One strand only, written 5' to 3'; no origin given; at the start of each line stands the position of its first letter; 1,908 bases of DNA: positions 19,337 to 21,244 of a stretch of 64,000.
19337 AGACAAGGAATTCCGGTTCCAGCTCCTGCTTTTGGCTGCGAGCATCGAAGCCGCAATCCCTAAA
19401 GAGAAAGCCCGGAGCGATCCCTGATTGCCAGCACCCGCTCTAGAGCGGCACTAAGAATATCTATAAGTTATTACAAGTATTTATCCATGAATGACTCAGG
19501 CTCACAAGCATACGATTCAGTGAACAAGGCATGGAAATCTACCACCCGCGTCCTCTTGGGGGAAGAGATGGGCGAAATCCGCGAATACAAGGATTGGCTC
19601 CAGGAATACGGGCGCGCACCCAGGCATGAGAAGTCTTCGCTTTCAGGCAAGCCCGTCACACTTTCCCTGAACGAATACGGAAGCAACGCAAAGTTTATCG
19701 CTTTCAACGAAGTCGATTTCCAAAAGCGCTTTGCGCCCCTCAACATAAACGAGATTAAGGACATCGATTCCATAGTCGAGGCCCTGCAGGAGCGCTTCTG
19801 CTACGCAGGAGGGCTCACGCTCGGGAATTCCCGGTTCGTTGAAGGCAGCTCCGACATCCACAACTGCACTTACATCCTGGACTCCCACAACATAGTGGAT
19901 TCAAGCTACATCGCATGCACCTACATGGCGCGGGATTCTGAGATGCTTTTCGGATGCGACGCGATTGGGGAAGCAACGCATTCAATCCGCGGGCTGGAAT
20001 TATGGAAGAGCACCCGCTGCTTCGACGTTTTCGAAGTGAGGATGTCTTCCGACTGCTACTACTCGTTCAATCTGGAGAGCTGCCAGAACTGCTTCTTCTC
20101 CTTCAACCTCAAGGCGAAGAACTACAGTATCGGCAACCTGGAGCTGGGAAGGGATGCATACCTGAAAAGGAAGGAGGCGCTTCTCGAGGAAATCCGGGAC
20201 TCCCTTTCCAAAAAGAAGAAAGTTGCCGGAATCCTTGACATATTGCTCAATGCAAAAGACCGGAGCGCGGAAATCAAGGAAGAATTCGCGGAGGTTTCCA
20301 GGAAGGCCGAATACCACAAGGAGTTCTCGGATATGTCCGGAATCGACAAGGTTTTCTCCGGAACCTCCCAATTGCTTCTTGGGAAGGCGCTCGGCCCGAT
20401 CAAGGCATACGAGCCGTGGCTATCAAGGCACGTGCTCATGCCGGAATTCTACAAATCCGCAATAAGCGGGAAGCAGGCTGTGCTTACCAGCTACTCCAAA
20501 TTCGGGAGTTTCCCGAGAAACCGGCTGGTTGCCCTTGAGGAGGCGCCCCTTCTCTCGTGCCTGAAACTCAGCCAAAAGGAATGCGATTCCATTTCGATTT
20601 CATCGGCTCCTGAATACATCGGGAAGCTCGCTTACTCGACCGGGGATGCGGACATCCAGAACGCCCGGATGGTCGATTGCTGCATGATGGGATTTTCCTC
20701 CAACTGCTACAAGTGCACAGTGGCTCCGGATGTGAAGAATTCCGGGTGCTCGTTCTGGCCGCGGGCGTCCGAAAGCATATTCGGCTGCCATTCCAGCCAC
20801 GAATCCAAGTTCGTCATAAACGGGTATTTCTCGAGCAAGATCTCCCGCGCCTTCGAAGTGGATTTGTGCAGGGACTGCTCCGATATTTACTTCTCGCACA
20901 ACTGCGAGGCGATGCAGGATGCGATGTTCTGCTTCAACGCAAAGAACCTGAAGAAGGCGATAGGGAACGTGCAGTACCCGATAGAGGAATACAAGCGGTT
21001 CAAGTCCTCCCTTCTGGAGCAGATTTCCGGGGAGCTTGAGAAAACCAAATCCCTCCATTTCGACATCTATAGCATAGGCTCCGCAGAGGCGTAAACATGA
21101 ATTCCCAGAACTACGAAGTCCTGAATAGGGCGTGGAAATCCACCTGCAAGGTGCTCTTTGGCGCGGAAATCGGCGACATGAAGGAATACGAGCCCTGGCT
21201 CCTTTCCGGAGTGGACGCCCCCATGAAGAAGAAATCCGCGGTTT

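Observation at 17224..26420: Candidate co-regulated module: Bat-like regulator, repeat protein, two tandem Cys-rich paralogs and an orphan HerA-like ATPase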

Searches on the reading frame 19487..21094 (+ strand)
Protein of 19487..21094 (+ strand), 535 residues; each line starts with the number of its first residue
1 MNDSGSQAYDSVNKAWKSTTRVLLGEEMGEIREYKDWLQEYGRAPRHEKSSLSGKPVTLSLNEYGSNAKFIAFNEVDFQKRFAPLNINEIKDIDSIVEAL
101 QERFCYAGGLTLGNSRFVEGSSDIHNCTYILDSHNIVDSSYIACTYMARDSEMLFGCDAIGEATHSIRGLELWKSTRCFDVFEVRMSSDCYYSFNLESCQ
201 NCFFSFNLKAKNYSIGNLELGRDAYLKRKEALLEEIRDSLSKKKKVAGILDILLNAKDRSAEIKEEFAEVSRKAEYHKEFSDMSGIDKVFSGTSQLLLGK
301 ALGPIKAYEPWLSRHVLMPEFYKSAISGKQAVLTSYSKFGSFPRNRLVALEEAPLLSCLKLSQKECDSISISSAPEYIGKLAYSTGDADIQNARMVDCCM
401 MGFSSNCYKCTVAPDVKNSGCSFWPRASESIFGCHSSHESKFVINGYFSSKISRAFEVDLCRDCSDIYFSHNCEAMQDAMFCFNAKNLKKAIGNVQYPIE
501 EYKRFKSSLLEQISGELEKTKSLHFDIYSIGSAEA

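Call 4: search_protein_families(library=pfam, proteins=[window:19487-21094:+], max_evalue=0.1)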
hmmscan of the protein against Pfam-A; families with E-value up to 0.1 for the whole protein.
window:19487-21094:+ (535 aa): 0 families

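Call 10: search_protein_families(library=padloc, proteins=[window:19487-21094:+], max_evalue=0.01)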
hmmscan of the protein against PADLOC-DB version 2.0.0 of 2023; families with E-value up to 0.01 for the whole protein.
window:19487-21094:+ (535 aa): 0 families

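Call 11: search_protein_families(library=ncbifam, proteins=[window:19487-21094:+], max_evalue=0.01)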
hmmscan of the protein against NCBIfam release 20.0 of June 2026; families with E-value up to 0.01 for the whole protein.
window:19487-21094:+ (535 aa): 0 families

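Call 12: find_homologous_proteins(query=window:19487-21094:+)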
Query window:19487-21094:+ (535 aa): 428 proteins with E <= 0.001 among 8000 candidates; the best 120 are listed.
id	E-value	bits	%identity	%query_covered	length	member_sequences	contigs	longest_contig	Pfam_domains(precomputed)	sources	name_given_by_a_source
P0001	1.0e-265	901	77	96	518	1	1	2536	-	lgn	-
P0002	6.0e-161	555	49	98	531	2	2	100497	-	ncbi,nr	ncbi:hypothetical protein KAW38_04875 [Candidatus Micrarchaeota archaeon]|nr:hypothetical protein [C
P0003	1.8e-136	474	44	99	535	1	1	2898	-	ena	-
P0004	2.8e-133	464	42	98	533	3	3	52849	-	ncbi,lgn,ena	-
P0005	1.9e-131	458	43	98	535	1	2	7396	-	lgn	-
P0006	1.8e-129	451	42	98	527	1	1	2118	-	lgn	-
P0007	3.0e-129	450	42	99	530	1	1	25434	-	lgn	-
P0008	4.0e-127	443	42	98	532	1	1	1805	-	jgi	jgi:hypothetical protein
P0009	1.2e-126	442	41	99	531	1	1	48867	-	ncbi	-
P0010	1.4e-126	442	41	98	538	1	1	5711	-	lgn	-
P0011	2.5e-126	441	41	99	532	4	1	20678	-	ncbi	ncbi:MAG: hypothetical protein QW568_01825 [Candidatus Anstonellaceae archaeon]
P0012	3.8e-126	440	41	99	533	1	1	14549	-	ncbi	-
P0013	4.0e-125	437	41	99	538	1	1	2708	-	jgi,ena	-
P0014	9.2e-125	436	40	97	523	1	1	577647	-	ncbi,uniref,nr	ncbi:Uncharacterised protein [Candidatus Bilamarchaeum dharawalense]|uniref:Uncharacterized protein 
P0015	1.3e-124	435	41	98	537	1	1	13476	-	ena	-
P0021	1.3e-123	432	42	99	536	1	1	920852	-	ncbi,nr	ncbi:Uncharacterised protein [Candidatus Anstonella stagnisolia]|nr:Uncharacterised protein [Candida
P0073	4.2e-115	404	40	99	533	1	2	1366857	-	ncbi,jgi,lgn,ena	-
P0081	3.6e-114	401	40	98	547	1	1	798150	-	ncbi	ncbi:MAG: hypothetical protein ABH842_02595 [Candidatus Micrarchaeota archaeon]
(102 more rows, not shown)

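Call 15: find_encoding_contigs(protein=P0014, flank=10000, max_places=2)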
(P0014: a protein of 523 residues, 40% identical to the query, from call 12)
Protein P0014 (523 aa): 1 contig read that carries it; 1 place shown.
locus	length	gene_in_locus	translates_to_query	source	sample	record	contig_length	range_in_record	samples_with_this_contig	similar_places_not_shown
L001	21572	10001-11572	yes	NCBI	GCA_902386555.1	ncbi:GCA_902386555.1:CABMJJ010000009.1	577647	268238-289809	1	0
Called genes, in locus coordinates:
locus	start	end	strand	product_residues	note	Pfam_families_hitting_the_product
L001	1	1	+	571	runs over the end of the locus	PF07549:Sec_GG (faint), PF02355:SecD_SecF_C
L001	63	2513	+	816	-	-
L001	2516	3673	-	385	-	PF00155:Aminotran_1_2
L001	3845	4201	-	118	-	-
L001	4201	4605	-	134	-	-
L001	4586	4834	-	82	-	-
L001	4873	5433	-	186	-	-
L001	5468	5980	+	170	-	-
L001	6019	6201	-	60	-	PF06093:Spt4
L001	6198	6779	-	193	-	PF03876:SHS2_Rpb7-N, PF00575:S1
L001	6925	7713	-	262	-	-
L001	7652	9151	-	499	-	PF00291:PALP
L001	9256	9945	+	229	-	PF04967:HTH_10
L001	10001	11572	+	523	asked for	-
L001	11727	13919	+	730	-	PF01935:DUF87, PF10412:TrwB_AAD_bind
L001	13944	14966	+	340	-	PF00291:PALP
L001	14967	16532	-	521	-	-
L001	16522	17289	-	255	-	-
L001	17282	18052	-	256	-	-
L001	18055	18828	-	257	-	-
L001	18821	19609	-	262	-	-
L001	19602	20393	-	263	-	-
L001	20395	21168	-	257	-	-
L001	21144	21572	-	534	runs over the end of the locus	-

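Call 16: find_encoding_contigs(protein=P0021, flank=10000, max_places=2)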
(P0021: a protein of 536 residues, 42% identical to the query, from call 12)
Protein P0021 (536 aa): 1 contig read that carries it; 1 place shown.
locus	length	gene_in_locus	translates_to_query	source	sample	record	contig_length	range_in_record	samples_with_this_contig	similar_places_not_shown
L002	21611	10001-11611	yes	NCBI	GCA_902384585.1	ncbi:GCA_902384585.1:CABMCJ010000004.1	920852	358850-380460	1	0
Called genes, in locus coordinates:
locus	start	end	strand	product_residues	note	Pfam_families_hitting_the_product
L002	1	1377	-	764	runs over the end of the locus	PF02463:SMC_N, PF13175:AAA_15, PF13304:AAA_21 (faint), PF13476:AAA_23, PF13555:AAA_29 (weak), PF04423:Rad50_zn_hook (weak), PF02463:SMC_N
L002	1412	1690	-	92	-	-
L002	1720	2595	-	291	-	-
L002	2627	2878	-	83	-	PF00736:EF1_GNE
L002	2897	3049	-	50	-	PF07754:Ribosomal_aS21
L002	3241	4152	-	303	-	PF00494:SQS_PSY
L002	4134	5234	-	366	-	-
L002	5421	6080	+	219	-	PF13487:HD_5, PF01966:HD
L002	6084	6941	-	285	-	PF02775:TPP_enzyme_C, PF12367:PFO_beta_C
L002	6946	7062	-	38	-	-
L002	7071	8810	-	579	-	PF01558:POR, PF01855:POR_N, PF17147:PFOR_II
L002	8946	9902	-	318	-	PF01047:MarR (faint), PF13404:HTH_AsnC-type, PF13412:HTH_24, PF01037:AsnC_trans_reg (faint), PF13404:HTH_AsnC-type, PF13412:HTH_24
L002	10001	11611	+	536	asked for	-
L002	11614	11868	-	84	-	-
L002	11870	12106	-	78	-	-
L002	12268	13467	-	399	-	PF00155:Aminotran_1_2 (weak), PF00266:Aminotran_5, PF03841:SelA (faint)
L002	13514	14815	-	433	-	PF19420:DDAH_eukar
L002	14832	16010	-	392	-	PF19420:DDAH_eukar, PF02274:ADI (faint)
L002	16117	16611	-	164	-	-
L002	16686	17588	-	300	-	PF13462:Thioredoxin_4, PF01323:DSBA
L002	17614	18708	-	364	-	PF02812:ELFV_dehydrog_N, PF05088:Bac_GDH_CD (faint), PF00208:ELFV_dehydrog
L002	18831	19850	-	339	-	-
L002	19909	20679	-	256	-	-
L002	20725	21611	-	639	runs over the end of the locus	PF17170:DUF5128 (faint), PF01436:NHL (weak)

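Call 17: find_encoding_contigs(protein=P0081, flank=10000, max_places=2)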
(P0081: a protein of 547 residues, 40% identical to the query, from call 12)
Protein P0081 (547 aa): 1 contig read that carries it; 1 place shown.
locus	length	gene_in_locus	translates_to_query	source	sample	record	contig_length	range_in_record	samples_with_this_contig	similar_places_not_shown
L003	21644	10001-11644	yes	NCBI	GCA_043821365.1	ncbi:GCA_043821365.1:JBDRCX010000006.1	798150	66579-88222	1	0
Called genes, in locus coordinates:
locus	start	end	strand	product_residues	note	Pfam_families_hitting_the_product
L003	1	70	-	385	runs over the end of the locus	PF00155:Aminotran_1_2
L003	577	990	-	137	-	-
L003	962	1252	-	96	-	-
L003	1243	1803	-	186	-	-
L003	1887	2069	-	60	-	PF06093:Spt4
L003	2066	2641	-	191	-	PF03876:SHS2_Rpb7-N, PF00575:S1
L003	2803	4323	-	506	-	PF00291:PALP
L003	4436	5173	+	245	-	-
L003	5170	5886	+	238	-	-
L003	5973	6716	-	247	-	PF01978:TrmB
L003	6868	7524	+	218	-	PF04967:HTH_10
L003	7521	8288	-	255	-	PF01978:TrmB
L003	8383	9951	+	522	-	-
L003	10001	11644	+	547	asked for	-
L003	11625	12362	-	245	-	PF01978:TrmB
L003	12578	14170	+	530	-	-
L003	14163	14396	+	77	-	-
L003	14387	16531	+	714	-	PF01935:DUF87, PF10412:TrwB_AAD_bind (weak)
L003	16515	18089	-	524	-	-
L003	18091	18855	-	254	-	-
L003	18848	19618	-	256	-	-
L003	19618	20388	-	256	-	-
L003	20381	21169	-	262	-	-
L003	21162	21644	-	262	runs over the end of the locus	-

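Call 18: find_encoding_contigs(protein=P0073, flank=10000, max_places=2)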
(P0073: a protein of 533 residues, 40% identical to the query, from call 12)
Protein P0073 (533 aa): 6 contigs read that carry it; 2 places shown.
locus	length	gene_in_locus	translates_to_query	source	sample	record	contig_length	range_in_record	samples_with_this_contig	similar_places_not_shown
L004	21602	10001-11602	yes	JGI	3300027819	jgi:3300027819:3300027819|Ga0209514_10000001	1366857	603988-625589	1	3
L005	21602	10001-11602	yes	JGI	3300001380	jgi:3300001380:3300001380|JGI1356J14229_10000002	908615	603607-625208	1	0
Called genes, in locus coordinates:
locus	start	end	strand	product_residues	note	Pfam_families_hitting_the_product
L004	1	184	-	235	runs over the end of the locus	PF01435:Peptidase_M48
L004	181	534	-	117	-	PF03965:Penicillinase_R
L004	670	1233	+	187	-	PF13473:Cupredoxin_1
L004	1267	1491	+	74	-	PF00403:HMA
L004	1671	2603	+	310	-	-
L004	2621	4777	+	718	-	PF00403:HMA, PF00122:E1-E2_ATPase, PF00702:Hydrolase, PF08282:Hydrolase_3 (faint)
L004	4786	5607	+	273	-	PF12704:MacB_PCD (faint)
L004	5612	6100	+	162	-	-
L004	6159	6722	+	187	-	-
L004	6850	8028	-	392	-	-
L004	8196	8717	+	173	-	-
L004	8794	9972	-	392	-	PF01978:TrmB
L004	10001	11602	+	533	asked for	-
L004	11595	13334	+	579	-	PF01935:DUF87, PF10412:TrwB_AAD_bind (weak)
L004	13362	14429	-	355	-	PF00962:A_deaminase, PF19326:AMP_deaminase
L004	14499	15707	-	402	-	-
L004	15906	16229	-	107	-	-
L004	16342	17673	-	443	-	PF02661:Fic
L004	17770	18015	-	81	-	-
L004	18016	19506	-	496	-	PF12161:HsdM_N, PF02384:N6_Mtase, PF01170:UPF0020, PF07669:Eco57I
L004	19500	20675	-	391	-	PF01420:Methylase_S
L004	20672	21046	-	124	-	PF19807:DUF6290 (weak)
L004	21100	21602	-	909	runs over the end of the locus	PF04313:HSDR_N (weak), PF00270:DEAD, PF04851:ResIII, PF18766:SWI2_SNF2, PF00271:Helicase_C (weak), PF08463:EcoEI_R_C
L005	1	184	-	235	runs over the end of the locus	PF01435:Peptidase_M48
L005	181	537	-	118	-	PF03965:Penicillinase_R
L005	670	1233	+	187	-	PF13473:Cupredoxin_1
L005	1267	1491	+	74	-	PF00403:HMA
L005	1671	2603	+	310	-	-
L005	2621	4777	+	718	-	PF00403:HMA, PF00122:E1-E2_ATPase, PF00702:Hydrolase, PF08282:Hydrolase_3 (faint)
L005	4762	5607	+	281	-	PF12704:MacB_PCD (faint)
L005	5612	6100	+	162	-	-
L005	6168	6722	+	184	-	-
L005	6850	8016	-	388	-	-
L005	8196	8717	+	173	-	-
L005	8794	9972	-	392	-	PF01978:TrmB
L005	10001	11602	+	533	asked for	-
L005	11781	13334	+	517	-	PF01935:DUF87, PF10412:TrwB_AAD_bind (weak)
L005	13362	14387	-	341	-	PF00962:A_deaminase, PF19326:AMP_deaminase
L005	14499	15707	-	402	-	-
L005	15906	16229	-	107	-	-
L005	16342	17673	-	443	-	PF02661:Fic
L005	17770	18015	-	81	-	-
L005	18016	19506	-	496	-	PF12161:HsdM_N, PF02384:N6_Mtase, PF01170:UPF0020, PF07669:Eco57I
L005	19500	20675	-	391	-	PF01420:Methylase_S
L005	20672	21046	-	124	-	PF19807:DUF6290 (weak)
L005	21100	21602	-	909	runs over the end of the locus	PF04313:HSDR_N (weak), PF00270:DEAD, PF04851:ResIII, PF18766:SWI2_SNF2, PF00271:Helicase_C (weak), PF08463:EcoEI_R_C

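Call 19: find_encoding_contigs(protein=P0002, flank=10000, max_places=2)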
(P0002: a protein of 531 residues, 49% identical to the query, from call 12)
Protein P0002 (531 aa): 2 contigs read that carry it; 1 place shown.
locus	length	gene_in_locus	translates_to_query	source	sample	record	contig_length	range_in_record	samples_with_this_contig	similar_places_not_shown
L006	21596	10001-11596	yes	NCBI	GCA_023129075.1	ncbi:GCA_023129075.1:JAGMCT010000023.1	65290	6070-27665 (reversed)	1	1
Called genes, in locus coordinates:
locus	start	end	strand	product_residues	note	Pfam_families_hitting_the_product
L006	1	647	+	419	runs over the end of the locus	PF05221:AdoHcyase, PF02826:2-Hacid_dh_C (weak), PF00670:AdoHcyase_NAD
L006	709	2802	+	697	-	-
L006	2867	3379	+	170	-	PF03703:bPH_2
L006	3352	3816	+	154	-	PF01974:tRNA_int_endo (weak)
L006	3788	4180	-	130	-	PF18894:PhageMetallopep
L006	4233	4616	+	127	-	PF00075:RNase_H, PF13456:RVT_3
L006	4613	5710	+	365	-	PF01555:N6_N4_Mtase (faint)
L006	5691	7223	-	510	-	PF04607:RelA_SpoT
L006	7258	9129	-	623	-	PF08915:tRNA-Thr_ED, PF00587:tRNA-synt_2b, PF03129:HGTP_anticodon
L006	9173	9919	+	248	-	-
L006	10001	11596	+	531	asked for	-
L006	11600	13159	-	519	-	-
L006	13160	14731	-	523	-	-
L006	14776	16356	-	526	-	-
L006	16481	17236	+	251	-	-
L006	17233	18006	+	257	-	-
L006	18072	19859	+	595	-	PF01935:DUF87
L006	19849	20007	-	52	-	-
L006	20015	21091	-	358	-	PF06849:DUF1246, PF06973:DUF1297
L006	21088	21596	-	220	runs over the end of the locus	PF24034:DUF7343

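Call 31: predict_structure(alignment_id=A1)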
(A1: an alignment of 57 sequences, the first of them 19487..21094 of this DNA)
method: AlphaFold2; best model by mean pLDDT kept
length: 535 residues; sequences in the alignment: 57
mean_pLDDT: 86.3   pTM: 0.87
mean pLDDT of the five models: 86.3, 84.4, 81.2, 79.6, 77.6
residues with pLDDT >= 90: 276; 70-90: 208; 50-70: 48; < 50: 3
segments of 3 or more residues with pLDDT < 50: 1-3
pLDDT, mean of each block of 10 residues (from residue 1): 72 96 96 94 89 93 90 88 87 88 85 71 74 75 76 73 74 67 83 92 95 97 98 97 95 91 82 75 94 95 97 93 91 84 91 91 96 93 85 88 93 93 94 92 89 78 66 67 66 79 91 95 90 72
secondary structure, 60 per line:
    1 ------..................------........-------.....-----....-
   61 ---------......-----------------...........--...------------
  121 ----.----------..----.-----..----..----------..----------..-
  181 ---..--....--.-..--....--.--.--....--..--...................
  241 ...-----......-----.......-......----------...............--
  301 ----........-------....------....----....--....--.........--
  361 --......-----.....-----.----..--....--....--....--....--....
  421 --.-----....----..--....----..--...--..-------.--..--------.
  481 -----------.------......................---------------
elements in order: H7-24 H31-38 E46-50 E56-59 E70-72 H93-103 E106-108 E188-191 E200-203 E212-215 H222-243 H249-254 H260-266 H268-273 H284-298 H305-312 E320-323 E330-333 H338-341 H350-358 H363-368 H374-378 E393-396 E399-402 E405-408 E411-414 E417-420 E429-432 E441-444 E453-455 H499-520

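Call 35: search_solved_structures(query=A1, max_evalue=1)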
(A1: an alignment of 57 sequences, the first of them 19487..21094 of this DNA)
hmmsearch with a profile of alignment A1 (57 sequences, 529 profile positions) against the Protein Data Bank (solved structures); distinct sequences matched with E-value up to 1: 1.
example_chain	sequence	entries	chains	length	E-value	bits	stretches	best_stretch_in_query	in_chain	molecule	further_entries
5ux2_A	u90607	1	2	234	0.32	13.2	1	278-368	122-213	Aldehyde decarbonylase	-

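Call 38: search_protein_families(library=phrogs, proteins=[window:19487-21094:+], max_evalue=0.01)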
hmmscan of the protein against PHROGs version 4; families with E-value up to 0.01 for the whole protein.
window:19487-21094:+ (535 aa): 1 family
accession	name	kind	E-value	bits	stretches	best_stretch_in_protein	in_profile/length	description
phrog_15341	-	unknown function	7.6e-06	26.5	1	357-509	126-271/276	-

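Call 44: fold_search(model_id=the predicted structure, library=viral)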
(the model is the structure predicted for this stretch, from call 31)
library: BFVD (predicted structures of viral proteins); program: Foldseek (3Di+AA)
matches with E <= 10: 55; with E <= 0.001: 0
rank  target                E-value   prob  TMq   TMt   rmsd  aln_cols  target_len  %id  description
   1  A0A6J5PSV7            1.4e-02  0.12  0.09  0.18   9.9       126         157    6  Hexapeptide repeat [uncultured Caudovirales phage]
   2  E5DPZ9                1.7e-01  0.05  0.10  0.14  14.1       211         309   10  Mannose-1-phosphate guanyltransferase C-terminal domain-containing protein [Aeromonas phage PX29]
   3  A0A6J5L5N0            3.3e-01  0.02  0.07  0.11  13.7       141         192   11  NeuD_NnaD, sugar O-acyltransferase, sialic acid O-acetyltransferase NeuD family [uncultured Caudovirales phage]
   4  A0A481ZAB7            6.5e-01  0.03  0.08  0.11   8.4       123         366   10  Collagen triple helix repeat protein [Pithovirus LCPAC401]
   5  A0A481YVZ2            1.0e+00  0.02  0.06  0.12  11.0       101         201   11  Uncharacterized protein [Marseillevirus LCMAC103]
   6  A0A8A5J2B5            1.0e+00  0.01  0.08  0.08  11.9       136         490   10  (no name in the UniProt tables at hand)
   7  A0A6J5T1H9            1.1e+00  0.02  0.08  0.14   9.8       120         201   10  CysE Serine acetyltransferase [uncultured Caudovirales phage]
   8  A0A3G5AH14            1.1e+00  0.01  0.07  0.07  10.7       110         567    6  Putative pyridoxal phosphate-dependent transferase [Solivirus sp.]
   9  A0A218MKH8            1.8e+00  0.02  0.08  0.13  11.1       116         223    9  Uncharacterized protein [uncultured virus]
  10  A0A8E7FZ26            2.5e+00  0.04  0.04  0.29  17.8        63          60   17  (no name in the UniProt tables at hand)
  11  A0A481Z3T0            2.5e+00  0.02  0.07  0.05  18.8       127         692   13  DNA-directed RNA polymerase [Pithovirus LCPAC104]
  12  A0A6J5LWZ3            3.0e+00  0.02  0.10  0.10   9.2       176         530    9  Uncharacterized protein (Fragment) [uncultured Caudovirales phage]
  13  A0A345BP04            3.0e+00  0.01  0.05  0.10  17.6       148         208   10  Uncharacterized protein [crAssphage sp. isolate ctcc615]
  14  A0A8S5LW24            3.0e+00  0.01  0.04  0.04  11.5       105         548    7  Uncharacterized protein (Fragment) [Myoviridae sp. cto1k8]
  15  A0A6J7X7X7            3.1e+00  0.03  0.09  0.16  17.2       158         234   12  Uncharacterized protein [uncultured Caudovirales phage]
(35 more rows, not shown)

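Call 66: search_protein_representatives(alignment_id=A1)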
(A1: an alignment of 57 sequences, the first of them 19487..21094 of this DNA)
Query: 57 sequences, 529 profile positions. Proteins with E-value up to 0.001 (for the whole library): 1978; up to 1e-10: 726; up to 1e-30: 348. The best 150 are listed.
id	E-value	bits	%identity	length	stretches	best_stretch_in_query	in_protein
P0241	1.8e-216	736.7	-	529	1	4-527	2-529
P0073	4.1e-215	732.2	-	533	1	2-526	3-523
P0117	4.7e-215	732.1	-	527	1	4-528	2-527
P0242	1.3e-213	727.3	-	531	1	9-526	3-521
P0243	1.9e-213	726.8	-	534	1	3-528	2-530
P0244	5.4e-213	725.3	-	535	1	1-526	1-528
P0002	5.0e-210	715.5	-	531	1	3-527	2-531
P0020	6.1e-209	711.9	-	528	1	3-527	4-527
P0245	3.8e-207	706.0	-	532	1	5-526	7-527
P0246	6.4e-206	701.9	-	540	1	3-528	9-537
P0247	2.4e-205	700.1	-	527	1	4-526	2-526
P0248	6.6e-203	692.0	-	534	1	4-527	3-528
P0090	5.0e-202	689.1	-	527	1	3-525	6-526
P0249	1.5e-200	684.2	-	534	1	5-528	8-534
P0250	1.1e-199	681.4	-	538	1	3-526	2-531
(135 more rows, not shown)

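Call 69: find_related_loci(query=A1, collection=viral_contigs, flank=10000)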
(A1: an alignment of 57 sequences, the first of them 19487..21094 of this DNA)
Query A1 (535 aa) in viral_contigs; peptide patterns used: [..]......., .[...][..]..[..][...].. (x = any residue, [..] = any of these).
132 stretches matched a pattern, but none encodes a relative of the query by tblastn (E <= 1e-3).
